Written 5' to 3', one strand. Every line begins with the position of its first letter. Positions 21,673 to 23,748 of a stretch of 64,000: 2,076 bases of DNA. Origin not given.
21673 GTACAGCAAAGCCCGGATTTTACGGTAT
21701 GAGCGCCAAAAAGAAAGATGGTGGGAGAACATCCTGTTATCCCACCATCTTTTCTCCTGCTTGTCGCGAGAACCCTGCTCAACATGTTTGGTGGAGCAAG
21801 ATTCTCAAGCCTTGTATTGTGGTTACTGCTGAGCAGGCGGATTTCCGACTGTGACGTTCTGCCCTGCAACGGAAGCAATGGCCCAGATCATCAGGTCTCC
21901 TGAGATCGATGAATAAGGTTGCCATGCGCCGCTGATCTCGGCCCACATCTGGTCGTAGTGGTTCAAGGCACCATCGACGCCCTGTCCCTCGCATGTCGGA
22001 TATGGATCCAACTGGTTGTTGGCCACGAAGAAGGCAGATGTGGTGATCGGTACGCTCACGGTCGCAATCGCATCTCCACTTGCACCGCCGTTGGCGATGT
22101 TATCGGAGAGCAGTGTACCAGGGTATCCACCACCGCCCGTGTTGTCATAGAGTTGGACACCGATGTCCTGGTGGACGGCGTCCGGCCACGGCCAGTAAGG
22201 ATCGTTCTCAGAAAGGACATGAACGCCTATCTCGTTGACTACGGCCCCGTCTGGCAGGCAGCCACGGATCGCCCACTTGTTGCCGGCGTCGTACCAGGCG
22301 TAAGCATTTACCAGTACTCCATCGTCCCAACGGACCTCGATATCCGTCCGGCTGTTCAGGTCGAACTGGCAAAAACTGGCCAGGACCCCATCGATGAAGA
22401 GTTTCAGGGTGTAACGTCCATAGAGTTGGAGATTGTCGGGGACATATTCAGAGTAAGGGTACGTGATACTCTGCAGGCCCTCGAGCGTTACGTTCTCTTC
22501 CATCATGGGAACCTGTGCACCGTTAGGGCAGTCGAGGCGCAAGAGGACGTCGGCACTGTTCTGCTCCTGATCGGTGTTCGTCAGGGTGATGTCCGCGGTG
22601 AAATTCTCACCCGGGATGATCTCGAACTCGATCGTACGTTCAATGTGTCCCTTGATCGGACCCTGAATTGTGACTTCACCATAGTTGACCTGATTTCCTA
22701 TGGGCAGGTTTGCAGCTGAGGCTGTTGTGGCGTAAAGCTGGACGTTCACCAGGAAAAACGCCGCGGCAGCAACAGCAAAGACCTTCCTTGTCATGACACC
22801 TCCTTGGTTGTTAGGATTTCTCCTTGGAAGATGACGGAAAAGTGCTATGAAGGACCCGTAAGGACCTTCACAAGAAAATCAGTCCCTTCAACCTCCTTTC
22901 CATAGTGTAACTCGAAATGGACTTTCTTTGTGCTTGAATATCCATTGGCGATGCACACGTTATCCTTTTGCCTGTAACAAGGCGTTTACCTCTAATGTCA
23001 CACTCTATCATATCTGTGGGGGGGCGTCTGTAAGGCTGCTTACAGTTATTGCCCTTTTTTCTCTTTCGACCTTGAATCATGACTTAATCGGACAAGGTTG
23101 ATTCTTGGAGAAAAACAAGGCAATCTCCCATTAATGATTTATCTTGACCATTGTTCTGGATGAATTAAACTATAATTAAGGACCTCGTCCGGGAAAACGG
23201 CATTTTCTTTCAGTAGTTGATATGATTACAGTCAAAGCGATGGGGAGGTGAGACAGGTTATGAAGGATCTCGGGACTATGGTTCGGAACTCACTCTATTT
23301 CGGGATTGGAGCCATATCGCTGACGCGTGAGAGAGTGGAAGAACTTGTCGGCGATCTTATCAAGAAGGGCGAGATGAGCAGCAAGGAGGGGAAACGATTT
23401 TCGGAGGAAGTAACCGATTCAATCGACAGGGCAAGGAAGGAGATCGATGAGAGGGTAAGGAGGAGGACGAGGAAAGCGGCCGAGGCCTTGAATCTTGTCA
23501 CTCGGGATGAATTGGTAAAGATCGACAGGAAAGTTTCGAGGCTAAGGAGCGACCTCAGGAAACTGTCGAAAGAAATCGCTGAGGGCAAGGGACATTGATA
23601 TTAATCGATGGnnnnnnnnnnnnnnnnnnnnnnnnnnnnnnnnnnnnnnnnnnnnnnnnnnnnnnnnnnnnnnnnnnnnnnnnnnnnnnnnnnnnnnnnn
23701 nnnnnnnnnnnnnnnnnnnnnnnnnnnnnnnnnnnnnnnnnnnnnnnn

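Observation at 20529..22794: Tandem paralogous secreted proteins of an unrecognised family, flanked by AT-rich DNA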

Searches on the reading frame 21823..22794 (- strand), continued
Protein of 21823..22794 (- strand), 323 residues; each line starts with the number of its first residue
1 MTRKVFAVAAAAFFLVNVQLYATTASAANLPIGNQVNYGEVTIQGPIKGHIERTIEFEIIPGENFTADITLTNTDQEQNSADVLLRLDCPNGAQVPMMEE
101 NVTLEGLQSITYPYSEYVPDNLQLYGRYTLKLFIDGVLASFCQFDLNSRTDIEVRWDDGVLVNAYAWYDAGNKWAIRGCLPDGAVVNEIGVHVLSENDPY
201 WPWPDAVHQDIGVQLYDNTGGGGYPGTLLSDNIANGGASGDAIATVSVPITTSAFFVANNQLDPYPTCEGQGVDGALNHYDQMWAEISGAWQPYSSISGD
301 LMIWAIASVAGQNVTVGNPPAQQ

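Call 86: search_protein_families(library=ncbifam, proteins=[L008:6813-9746:+, L016:5701-7767:+, P0043, P0047, P0049, P0055, P0061, P0069], max_evalue=0.01)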
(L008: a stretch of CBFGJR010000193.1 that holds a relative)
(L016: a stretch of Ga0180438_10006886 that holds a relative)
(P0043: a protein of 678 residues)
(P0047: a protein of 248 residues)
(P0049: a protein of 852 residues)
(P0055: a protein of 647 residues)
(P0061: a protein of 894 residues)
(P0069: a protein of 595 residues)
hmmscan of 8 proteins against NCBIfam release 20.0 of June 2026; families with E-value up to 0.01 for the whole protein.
L008:6813-9746:+ (977 aa): 3 families
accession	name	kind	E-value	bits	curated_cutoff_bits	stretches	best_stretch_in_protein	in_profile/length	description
TIGR04183.1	Por_Secre_tail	domain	9.3e-08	32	23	1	904-974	3-70/72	T9SS type A sorting domain-containing protein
NF035926.1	scyF_NHL_VPEP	equivalog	0.0028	16.9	350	0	199-279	99-178/376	scytonemin biosynthesis PEP-CTERM protein ScyF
NF038113.1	T9SSA_dep_M36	equivalog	0.0053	14.9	885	1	898-974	796-867/869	T9SS-dependent M36 family metallopeptidase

L016:5701-7767:+ (688 aa): 7 families
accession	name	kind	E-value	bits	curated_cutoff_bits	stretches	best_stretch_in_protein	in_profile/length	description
TIGR04183.1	Por_Secre_tail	domain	2.7e-08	33.7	23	1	606-685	3-70/72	T9SS type A sorting domain-containing protein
NF033707.1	T9SS_sortase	equivalog_domain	1.6e-06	26.1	420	1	604-674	1001-1076/1095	type IX secretion system sortase PorU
NF005176.1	PRK06655.1-1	equivalog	5.9e-06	26.3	230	1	622-675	96-149/197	flagellar hook assembly protein FlgD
NF052323.1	T9SSA_dep_M6i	equivalog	1.9e-05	22.8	600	1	606-675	962-1026/1043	T9SS-dependent M6-like inactivated metalloprotease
NF009276.0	PRK12633.1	equivalog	0.0008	19.2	383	1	624-677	130-183/234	flagellar basal body rod modification protein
NF009452.0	PRK12812.1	equivalog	0.003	16.8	258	1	623-671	151-202/289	flagellar basal body rod modification protein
NF038113.1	T9SSA_dep_M36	equivalog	0.007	14.5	885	1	604-685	795-867/869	T9SS-dependent M36 family metallopeptidase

P0043 (678 aa): 7 families
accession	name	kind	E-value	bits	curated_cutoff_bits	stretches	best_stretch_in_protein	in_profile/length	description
TIGR04183.1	Por_Secre_tail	domain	6.5e-09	35.7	23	1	596-676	3-71/72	T9SS type A sorting domain-containing protein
NF033707.1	T9SS_sortase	equivalog_domain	3.2e-07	28.4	420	1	594-668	1001-1080/1095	type IX secretion system sortase PorU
NF005176.1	PRK06655.1-1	equivalog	5e-07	29.8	230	1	612-669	96-153/197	flagellar hook assembly protein FlgD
NF052323.1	T9SSA_dep_M6i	equivalog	1.1e-05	23.6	600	1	596-669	962-1030/1043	T9SS-dependent M6-like inactivated metalloprotease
NF009276.0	PRK12633.1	equivalog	3.2e-05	23.8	383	1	608-667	123-183/234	flagellar basal body rod modification protein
NF009452.0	PRK12812.1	equivalog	0.00017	20.9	258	1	613-664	151-205/289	flagellar basal body rod modification protein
NF038113.1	T9SSA_dep_M36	equivalog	0.0057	14.8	885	1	595-676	796-868/869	T9SS-dependent M36 family metallopeptidase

P0047 (248 aa): 0 families

P0049 (852 aa): 4 families
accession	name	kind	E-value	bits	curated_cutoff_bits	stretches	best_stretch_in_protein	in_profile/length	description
TIGR04183.1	Por_Secre_tail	domain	7.2e-11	41.9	23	1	773-848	1-69/72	T9SS type A sorting domain-containing protein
NF038113.1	T9SSA_dep_M36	equivalog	1.4e-07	30.1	885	1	770-850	792-868/869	T9SS-dependent M36 family metallopeptidase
NF052323.1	T9SSA_dep_M6i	equivalog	1.4e-07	29.9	600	1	774-844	961-1030/1043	T9SS-dependent M6-like inactivated metalloprotease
NF033707.1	T9SS_sortase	equivalog_domain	7.8e-05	20.5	420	1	771-842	999-1080/1095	type IX secretion system sortase PorU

P0055 (647 aa): 7 families
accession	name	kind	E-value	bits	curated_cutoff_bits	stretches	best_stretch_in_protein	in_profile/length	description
NF033707.1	T9SS_sortase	equivalog_domain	2.4e-11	42.1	420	1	554-645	999-1094/1095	type IX secretion system sortase PorU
TIGR04183.1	Por_Secre_tail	domain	1.3e-07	31.4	23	1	557-631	2-63/72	T9SS type A sorting domain-containing protein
NF005176.1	PRK06655.1-1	equivalog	2e-07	31.1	230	1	572-638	94-159/197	flagellar hook assembly protein FlgD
NF052323.1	T9SSA_dep_M6i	equivalog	3.9e-07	28.4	600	1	556-632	960-1030/1043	T9SS-dependent M6-like inactivated metalloprotease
NF052228.1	T9SS_PorZ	equivalog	1.1e-05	24.2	260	1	557-635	676-747/757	type IX secretion system anionic LPS delivery protein PorZ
NF009276.0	PRK12633.1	equivalog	3.8e-05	23.5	383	1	564-634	117-187/234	flagellar basal body rod modification protein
NF009452.0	PRK12812.1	equivalog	0.0015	17.8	258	1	573-635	150-213/289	flagellar basal body rod modification protein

P0061 (894 aa): 11 families
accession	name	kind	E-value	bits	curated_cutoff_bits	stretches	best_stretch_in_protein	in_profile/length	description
TIGR04183.1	Por_Secre_tail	domain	7.5e-10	38.7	23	1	811-890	2-69/72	T9SS type A sorting domain-containing protein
NF033707.1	T9SS_sortase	equivalog_domain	1.4e-08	32.9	420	1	808-881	999-1077/1095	type IX secretion system sortase PorU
NF005176.1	PRK06655.1-1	equivalog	1.3e-06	28.5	230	1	828-881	96-149/197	flagellar hook assembly protein FlgD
NF009277.0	PRK12634.1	equivalog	1.3e-05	25.4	333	1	828-882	121-175/221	flagellar basal body rod modification protein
NF052323.1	T9SSA_dep_M6i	equivalog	0.00012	20.2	600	1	808-882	958-1027/1043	T9SS-dependent M6-like inactivated metalloprotease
NF038113.1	T9SSA_dep_M36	equivalog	0.0024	16.1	885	1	806-891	791-867/869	T9SS-dependent M36 family metallopeptidase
NF009276.0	PRK12633.1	equivalog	0.0026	17.5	383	1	830-883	130-183/234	flagellar basal body rod modification protein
NF009452.0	PRK12812.1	equivalog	0.0032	16.8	258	1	829-878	152-207/289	flagellar basal body rod modification protein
NF052228.1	T9SS_PorZ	equivalog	0.0037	15.8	260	1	803-881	668-742/757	type IX secretion system anionic LPS delivery protein PorZ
NF041898.1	pec_ly_PelI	equivalog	0.0089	15.1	620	0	375-446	42-109/349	pectate lyase PelI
NF009453.0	PRK12813.1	equivalog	0.009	15.6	264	0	838-881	133-173/223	flagellar basal body rod modification protein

P0069 (595 aa): 6 families
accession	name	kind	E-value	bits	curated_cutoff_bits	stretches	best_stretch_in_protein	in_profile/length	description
TIGR04183.1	Por_Secre_tail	domain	7.1e-12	45.1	23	1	512-593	2-71/72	T9SS type A sorting domain-containing protein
NF033707.1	T9SS_sortase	equivalog_domain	3.6e-09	34.8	420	1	511-584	1001-1079/1095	type IX secretion system sortase PorU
NF052323.1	T9SSA_dep_M6i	equivalog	3.8e-08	31.7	600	1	513-593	962-1038/1043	T9SS-dependent M6-like inactivated metalloprotease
NF005176.1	PRK06655.1-1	equivalog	2.6e-06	27.5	230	1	527-583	94-150/197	flagellar hook assembly protein FlgD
NF038113.1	T9SSA_dep_M36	equivalog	2.9e-06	25.7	885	1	513-592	797-867/869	T9SS-dependent M36 family metallopeptidase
NF009276.0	PRK12633.1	equivalog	0.00071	19.4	383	1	527-595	126-192/234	flagellar basal body rod modification protein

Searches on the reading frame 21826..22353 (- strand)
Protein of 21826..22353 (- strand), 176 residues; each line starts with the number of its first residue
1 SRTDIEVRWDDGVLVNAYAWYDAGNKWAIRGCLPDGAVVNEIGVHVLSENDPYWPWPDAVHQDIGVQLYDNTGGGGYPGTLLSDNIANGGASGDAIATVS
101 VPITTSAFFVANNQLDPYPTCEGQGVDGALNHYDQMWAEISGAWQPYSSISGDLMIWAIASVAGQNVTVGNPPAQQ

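Call 34: search_solved_structures(query=A2, max_evalue=10, show_alignments=2)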
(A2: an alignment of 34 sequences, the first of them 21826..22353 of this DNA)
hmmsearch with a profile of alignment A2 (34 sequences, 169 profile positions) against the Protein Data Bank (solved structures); distinct sequences matched with E-value up to 10: 1.
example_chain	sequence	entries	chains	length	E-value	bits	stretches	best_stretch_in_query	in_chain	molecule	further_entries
5nld_A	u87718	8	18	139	1.2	12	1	19-67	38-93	Galectin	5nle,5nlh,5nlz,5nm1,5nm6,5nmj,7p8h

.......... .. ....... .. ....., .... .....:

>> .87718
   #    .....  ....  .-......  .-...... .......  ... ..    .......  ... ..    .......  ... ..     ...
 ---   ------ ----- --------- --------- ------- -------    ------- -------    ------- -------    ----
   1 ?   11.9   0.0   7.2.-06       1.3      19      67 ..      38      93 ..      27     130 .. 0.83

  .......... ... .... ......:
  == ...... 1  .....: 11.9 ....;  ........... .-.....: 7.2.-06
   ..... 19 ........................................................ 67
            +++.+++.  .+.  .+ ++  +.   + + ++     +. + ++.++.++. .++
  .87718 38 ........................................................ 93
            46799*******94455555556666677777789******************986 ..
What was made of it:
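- On Any curated CBM, lectin or adhesin sequence family (Pfam / NCBIfam), including Cleaved_Adhesin PF07675: The profile against PDB sequences gives a best E of 1.2 (call 34).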

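Call 35: find_homologous_proteins(query=A2, max_evalue=0.00001)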
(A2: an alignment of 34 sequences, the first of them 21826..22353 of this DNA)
Query A2 (34 sequences) (176 aa, profile of the alignment): 15 proteins with E <= 0.00001 among 2177 candidates.
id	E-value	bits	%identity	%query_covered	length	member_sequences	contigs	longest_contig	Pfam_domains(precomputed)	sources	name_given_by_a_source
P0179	1.3e-40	157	28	96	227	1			-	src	-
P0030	5.1e-38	148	56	90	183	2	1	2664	-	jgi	jgi:hypothetical protein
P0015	9.7e-38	147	51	91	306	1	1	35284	-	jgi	jgi:hypothetical protein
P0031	1.1e-37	147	47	89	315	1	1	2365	-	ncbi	-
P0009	1.3e-37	147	60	90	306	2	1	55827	-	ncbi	-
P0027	1.5e-37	147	47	100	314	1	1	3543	-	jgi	-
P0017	1.9e-36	143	52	91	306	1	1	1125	-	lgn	-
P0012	8.4e-34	135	51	99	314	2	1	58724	-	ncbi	-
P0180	3.8e-33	132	80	81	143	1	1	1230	-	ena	-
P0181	3.4e-31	126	35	46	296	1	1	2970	PF13715.13,PF07210.19,PF13620.13,PF22904.4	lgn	-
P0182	3.8e-27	113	28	75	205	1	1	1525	-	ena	-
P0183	1.2e-24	105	30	44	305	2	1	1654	-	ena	-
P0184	9.9e-24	102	30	45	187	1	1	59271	-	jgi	jgi:hypothetical protein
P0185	4.5e-16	77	28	32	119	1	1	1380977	-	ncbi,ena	-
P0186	1.1e-13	69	33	17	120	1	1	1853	-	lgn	-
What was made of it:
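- Tried and rejected: A word-indexed search with the domain profile recovered only 15 proteins, none named (call 35).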

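Call 44: predict_structure(alignment_id=A2)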
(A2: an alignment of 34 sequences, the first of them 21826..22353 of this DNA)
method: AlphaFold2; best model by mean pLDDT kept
length: 176 residues; sequences in the alignment: 34
mean_pLDDT: 92.8   pTM: 0.88
mean pLDDT of the five models: 92.8, 92.7, 91.6, 91.4, 90.8
residues with pLDDT >= 90: 149; 70-90: 15; 50-70: 9; < 50: 3
segments of 3 or more residues with pLDDT < 50: none
pLDDT, mean of each block of 10 residues (from residue 1): 86 96 98 93 97 92 98 97 97 97 95 98 96 97 97 97 73 47
secondary structure, 60 per line:
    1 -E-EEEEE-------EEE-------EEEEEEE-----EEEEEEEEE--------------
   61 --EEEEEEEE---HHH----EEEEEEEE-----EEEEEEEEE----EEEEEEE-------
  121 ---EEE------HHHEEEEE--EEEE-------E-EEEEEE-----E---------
elements in order: E4-8 E16-18 E26-32 E38-46 E63-70 E81-88 E94-102 E107-113 E124-126 E136-140 E143-146 E156-161
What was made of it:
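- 21865..22347 (-): B C-terminal jelly-roll domain (about residues 150-310), the conserved core of the family. Domain-only AF2 model, pLDDT 92.8, pTM 0.88 (call 44).
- On Jelly-roll lectin / CBM-like (galactose-binding-domain-like) modules: C-domain model with pLDDT 92.8 (call 44).
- The jelly-roll model has pLDDT 92.8 (call 44).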

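Call 46: fold_search(model_id=the predicted structure, library=pdb)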
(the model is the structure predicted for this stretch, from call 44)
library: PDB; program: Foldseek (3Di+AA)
matches with E <= 10: 1600; with E <= 0.001: 3
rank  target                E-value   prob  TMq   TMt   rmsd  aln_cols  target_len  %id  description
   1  9euj_G                8.0e-05  1.00  0.50  0.13   7.5       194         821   12  Cryo-EM structure of Staphylococcus aureus bacteriophage phi812 baseplate in the post-contraction state - sheath initi (released 2025-04-09)
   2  9eui_Q                2.2e-04  1.00  0.50  0.12   7.5       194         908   12  Cryo-EM structure of Staphylococcus aureus bacteriophage phi812 baseplate in the post-contraction state - complete (released 2025-04-09)
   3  9jwb_Z                6.9e-04  1.00  0.43  0.38  10.4       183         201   15  Cyanophage A4 capsid asymmetric unit (released 2025-04-09)
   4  4d59_A                1.9e-03  1.00  0.58  0.28   5.1       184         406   12  Clostridial Cysteine protease Cwp84 C116A after propeptide cleavage (released 2015-03-04)
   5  8zdp_v                2.5e-03  1.00  0.49  0.14   6.0       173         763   13  Cryo-EM structure of Mycobacteriophage Douge Central fiber (gp20) (released 2025-06-25)
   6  8zdq_v                2.5e-03  1.00  0.49  0.12   6.0       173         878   13  Cryo-EM structure of Mycobacteriophage Douge complete baseplate (gp13, gp17, gp23, gp16, gp18 and gp20) (released 2025-06-25)
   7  8xcg_J                3.9e-03  0.97  0.36  0.14  13.7       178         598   13  Tail tip complex of bacteriophage lambda in the open state (released 2024-05-01)
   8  8h2i_bG               4.8e-03  1.00  0.59  0.24   5.2       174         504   10  Near-atomic structure of five-fold averaged PBCV-1 capsid (released 2022-11-16)
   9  3czu_A                6.0e-03  0.96  0.37  0.37   7.2       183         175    9  Crystal structure of the human ephrin A2- ephrin A1 complex (released 2008-08-12)
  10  3nkg_A                7.0e-03  0.95  0.35  0.35   9.4       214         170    9  Crystal Structure of GEBA250068378 from Sulfurospirillum deleyianum (released 2010-08-18)
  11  3nru_K                7.8e-03  0.98  0.35  0.38   5.6       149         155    8  Ligand binding domain of EPHA7 (released 2010-12-08)
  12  6njz_B                7.8e-03  0.92  0.37  0.36   8.4       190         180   11  EphA2 LBD in complex with YSA-GSGSK-bio peptide (released 2019-05-01)
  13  6njz_A                8.3e-03  0.93  0.37  0.36   8.3       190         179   11  EphA2 LBD in complex with YSA-GSGSK-bio peptide (released 2019-05-01)
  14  3nru_A                1.1e-02  0.96  0.34  0.36   5.8       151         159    9  Ligand binding domain of EPHA7 (released 2010-12-08)
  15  3nru_F                1.3e-02  0.98  0.36  0.39   5.4       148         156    9  Ligand binding domain of EPHA7 (released 2010-12-08)
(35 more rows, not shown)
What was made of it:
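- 21865..22347 (-): Foldseek jelly-roll matches (call 46).
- On Jelly-roll lectin / CBM-like (galactose-binding-domain-like) modules: The top PDB matches are all jelly-roll accessory domains, with TMq up to 0.59 (call 46).
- Closest known: Lectin-like domain of Clostridioides difficile Cwp84. Same: It is one of the two highest TM-scores for the C-domain model (TMq 0.58, E 1.9e-3, call 46).
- Closest known: Carbohydrate-binding / galactose-binding-domain-like jelly-rolls. Same: Same general fold class and a typical role as an accessory binding domain in extracellular proteins (call 46).
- Its best solved matches are accessory or binding jelly-rolls: Cwp84 lectin-like domain TMq 0.58, phage baseplate and fibre domains, Eph ligand-binding domain, CBM4, KP-43 subtilisin C-domain (call 46). 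The Cwp84 and KP-43 peptidase-attached jelly-rolls are among the fold matches (call 46). All structural matches are non-catalytic domains (call 46).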

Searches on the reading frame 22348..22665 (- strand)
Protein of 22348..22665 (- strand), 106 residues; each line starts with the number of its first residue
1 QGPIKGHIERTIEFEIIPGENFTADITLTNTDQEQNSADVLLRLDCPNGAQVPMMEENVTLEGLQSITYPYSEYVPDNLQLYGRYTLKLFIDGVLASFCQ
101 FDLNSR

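Call 92: search_solved_structures(query=A7, max_evalue=10)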
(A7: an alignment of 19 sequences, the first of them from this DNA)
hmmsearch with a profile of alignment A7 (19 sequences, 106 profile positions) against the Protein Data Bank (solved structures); distinct sequences matched with E-value up to 10: 5.
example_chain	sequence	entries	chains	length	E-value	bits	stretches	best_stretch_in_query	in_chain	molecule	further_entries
9i1y_A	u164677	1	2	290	0.19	15.2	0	15-63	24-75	EfmWxLIP1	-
9i25_C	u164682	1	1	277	0.2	15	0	15-63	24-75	EfmWxLIP1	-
2g0i_A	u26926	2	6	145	0.48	13.8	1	13-73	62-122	hypothetical protein SMU.848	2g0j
9fx2_A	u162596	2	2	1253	1.1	12.7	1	11-67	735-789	CD109 antigen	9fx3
8s3o_A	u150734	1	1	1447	1.3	12.4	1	11-67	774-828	CD109 antigen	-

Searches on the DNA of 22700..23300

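Call 75: search_rna_families(source=window, start=22700, end=23300, threshold=evalue, max_evalue=10)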
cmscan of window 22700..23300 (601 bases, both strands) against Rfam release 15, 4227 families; matches with E-value up to 10: 4.
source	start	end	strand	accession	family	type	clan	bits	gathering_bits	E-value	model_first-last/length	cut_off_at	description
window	23086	23180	-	RF01860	Afu_455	Gene; snRNA; snoRNA; CD-box;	-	19.2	48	0.86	1-92/92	no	A. fumigatus snoRNA Afu_455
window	23129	23169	+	RF00364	mir-BART2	Gene; miRNA;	-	16.8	60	5.5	1-62/62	no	mir-BART2 microRNA precursor family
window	23053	23118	+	RF00364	mir-BART2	Gene; miRNA;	-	16.2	60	8.4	1-62/62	no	mir-BART2 microRNA precursor family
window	23070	23097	+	RF00186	SNORD101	Gene; snRNA; snoRNA; CD-box;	CL00074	16.1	47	3.7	1-73/73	no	Small nucleolar RNA SNORD101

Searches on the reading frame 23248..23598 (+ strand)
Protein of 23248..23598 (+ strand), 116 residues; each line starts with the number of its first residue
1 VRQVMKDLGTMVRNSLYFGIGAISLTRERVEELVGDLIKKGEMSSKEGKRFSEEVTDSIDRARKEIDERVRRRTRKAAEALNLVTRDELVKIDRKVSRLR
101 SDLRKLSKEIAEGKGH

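Call 42: search_protein_families(library=pfam, proteins=[window:23248-23598:+], max_evalue=0.01)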
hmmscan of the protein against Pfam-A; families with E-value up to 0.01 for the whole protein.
window:23248-23598:+ (116 aa): 3 families
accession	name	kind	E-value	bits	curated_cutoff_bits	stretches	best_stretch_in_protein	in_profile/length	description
PF05597.16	Phasin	-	5.1e-05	23.8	28.8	1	46-107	64-125/126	Poly(hydroxyalcanoate) granule associated protein (phasin)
PF04380.18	BMFP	-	7.9e-05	23.4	37.2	1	54-112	17-74/77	Membrane fusogenic activity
PF18196.7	Cdh1_DBD_1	-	0.0057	17.4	26.4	1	29-84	18-73/120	Chromodomain helicase DNA-binding domain 1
